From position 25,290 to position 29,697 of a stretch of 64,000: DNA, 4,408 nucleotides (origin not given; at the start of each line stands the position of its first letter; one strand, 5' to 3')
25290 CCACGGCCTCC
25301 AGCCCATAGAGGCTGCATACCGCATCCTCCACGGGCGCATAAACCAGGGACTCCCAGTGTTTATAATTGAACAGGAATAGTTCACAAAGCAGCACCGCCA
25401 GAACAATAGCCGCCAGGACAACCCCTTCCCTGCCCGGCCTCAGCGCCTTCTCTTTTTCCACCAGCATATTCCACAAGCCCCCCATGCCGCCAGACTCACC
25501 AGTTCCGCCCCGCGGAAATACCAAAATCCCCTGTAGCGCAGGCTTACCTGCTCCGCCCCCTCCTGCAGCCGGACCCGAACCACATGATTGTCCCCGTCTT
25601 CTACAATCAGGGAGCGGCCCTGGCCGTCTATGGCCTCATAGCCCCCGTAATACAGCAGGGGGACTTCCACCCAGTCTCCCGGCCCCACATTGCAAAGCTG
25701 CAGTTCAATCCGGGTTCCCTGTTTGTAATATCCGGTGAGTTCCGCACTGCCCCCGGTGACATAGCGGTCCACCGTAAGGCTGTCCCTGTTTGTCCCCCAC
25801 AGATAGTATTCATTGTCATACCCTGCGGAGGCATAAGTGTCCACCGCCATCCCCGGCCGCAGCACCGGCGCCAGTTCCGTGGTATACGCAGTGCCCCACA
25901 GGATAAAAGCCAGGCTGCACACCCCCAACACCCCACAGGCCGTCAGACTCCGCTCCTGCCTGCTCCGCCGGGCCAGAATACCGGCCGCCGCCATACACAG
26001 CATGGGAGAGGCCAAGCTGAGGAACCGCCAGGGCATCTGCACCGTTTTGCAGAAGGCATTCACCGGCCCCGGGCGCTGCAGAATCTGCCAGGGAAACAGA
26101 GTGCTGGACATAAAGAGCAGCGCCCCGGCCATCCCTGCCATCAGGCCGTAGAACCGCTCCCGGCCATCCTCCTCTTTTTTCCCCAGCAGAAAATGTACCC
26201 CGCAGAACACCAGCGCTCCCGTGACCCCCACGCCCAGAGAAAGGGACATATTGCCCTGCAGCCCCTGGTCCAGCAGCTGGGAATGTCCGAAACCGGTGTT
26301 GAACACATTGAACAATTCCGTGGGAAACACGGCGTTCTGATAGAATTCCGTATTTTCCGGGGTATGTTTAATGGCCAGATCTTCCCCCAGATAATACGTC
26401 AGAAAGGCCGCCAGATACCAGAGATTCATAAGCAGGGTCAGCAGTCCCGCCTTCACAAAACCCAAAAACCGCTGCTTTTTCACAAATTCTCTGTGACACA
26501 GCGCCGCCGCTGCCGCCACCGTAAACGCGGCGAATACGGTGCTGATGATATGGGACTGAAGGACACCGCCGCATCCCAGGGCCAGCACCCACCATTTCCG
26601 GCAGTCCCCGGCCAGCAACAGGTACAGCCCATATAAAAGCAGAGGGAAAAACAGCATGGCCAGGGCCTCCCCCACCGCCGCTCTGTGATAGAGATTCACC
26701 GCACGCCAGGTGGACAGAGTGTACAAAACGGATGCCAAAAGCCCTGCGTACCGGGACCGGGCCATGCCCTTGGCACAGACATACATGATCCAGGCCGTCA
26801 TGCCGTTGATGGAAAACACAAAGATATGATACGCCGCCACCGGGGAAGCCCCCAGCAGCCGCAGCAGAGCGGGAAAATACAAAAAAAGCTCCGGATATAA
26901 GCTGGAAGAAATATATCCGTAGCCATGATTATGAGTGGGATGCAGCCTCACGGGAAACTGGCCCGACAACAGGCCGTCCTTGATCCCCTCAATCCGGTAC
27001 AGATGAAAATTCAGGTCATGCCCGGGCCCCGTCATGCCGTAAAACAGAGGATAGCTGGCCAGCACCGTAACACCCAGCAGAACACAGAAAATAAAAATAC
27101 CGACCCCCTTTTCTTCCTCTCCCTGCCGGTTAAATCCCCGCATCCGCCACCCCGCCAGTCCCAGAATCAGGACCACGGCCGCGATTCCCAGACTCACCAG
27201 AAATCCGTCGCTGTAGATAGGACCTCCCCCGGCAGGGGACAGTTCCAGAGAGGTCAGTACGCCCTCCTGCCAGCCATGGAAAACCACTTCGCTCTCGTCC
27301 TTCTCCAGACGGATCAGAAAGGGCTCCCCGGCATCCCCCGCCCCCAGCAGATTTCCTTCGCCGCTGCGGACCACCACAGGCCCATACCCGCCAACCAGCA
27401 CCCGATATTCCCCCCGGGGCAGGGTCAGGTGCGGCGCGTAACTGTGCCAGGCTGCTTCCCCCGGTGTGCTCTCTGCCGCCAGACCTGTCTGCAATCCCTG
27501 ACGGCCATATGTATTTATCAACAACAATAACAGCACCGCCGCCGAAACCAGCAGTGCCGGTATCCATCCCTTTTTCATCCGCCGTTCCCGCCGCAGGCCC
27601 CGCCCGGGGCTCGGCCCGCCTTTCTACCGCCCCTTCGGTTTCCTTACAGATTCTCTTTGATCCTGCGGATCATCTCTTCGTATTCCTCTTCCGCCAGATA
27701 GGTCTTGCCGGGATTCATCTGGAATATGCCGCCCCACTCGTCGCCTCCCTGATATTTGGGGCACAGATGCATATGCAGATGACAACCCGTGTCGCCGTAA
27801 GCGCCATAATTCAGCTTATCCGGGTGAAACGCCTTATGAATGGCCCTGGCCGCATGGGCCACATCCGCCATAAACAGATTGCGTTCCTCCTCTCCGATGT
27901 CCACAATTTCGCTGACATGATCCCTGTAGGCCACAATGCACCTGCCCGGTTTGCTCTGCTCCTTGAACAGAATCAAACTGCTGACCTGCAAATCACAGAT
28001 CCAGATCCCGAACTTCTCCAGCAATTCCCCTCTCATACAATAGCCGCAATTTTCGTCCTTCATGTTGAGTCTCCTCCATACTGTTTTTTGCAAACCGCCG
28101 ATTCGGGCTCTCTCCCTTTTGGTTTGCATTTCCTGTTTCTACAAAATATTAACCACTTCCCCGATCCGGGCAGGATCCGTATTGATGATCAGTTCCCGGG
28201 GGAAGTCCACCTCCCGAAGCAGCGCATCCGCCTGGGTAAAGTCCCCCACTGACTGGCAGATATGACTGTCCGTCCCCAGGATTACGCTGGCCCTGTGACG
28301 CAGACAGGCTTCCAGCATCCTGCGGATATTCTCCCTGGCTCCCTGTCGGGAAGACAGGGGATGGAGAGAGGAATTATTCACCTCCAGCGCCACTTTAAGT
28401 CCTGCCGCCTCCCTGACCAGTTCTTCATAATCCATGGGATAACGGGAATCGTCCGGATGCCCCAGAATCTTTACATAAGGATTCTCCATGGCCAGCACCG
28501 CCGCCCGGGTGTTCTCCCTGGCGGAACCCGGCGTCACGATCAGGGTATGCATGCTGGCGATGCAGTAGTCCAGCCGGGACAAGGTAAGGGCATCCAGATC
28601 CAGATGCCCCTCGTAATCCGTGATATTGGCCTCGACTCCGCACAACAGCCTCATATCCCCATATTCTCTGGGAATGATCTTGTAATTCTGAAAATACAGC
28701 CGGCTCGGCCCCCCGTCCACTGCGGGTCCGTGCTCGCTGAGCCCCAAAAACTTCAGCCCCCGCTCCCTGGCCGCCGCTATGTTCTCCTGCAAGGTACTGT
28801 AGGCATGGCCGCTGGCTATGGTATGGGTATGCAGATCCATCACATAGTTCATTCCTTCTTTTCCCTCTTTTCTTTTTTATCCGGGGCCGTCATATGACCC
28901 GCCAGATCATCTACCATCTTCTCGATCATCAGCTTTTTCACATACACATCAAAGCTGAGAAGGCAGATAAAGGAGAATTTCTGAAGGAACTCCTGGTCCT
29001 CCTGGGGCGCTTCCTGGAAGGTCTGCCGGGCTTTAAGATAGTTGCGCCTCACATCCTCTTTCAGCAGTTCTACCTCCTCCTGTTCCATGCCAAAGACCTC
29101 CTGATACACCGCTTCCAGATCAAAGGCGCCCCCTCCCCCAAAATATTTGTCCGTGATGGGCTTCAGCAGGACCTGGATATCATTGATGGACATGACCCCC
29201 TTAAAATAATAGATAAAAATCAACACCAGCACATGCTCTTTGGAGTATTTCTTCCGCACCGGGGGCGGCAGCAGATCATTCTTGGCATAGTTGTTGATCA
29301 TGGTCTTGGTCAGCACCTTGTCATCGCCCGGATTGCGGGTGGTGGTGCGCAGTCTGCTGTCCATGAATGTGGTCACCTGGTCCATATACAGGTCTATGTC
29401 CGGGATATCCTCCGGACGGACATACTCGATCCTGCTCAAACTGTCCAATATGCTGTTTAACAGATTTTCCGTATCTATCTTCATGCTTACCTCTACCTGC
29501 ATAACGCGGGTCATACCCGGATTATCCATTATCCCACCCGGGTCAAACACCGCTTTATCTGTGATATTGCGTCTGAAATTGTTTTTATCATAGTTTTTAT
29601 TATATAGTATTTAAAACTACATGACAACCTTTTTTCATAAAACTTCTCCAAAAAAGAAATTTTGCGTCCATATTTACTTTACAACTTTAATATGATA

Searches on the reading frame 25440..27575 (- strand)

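Call 26: search_protein_families(library=pfam, proteins=[window:25440-27575:-], max_evalue=0.001)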
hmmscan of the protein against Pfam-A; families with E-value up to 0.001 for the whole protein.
window:25440-27575:- (711 aa): 1 family
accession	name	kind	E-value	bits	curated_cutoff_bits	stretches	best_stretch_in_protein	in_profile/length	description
PF09586.16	YfhO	-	3.1e-05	23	28.5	1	258-560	101-384/835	Bacterial membrane protein YfhO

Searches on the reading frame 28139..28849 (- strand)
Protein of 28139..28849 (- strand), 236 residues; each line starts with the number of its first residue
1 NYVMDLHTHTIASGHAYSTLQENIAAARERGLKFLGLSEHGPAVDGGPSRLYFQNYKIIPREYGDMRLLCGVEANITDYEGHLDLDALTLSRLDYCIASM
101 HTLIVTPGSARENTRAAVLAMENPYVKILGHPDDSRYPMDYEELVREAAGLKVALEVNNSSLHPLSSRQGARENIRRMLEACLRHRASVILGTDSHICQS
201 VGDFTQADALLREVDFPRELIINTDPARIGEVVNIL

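Call 26: search_protein_families(library=pfam, proteins=[window:28139-28849:-], max_evalue=0.001)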
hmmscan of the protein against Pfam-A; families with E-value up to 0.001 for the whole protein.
window:28139-28849:- (236 aa): 1 family
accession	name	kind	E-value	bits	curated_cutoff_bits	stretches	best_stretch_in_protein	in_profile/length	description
PF02811.25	PHP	-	1.1e-09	39.2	26.4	1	5-107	1-100/164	PHP domain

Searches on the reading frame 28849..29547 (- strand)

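Call 26: search_protein_families(library=pfam, proteins=[window:28849-29547:-], max_evalue=0.001)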
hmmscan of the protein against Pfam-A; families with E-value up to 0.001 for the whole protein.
window:28849-29547:- (232 aa): 1 family
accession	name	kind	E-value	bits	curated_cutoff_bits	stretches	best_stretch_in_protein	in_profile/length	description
PF08876.17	DUF1836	-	2.1e-34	118.2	27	1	44-150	2-104/105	Domain of unknown function (DUF1836)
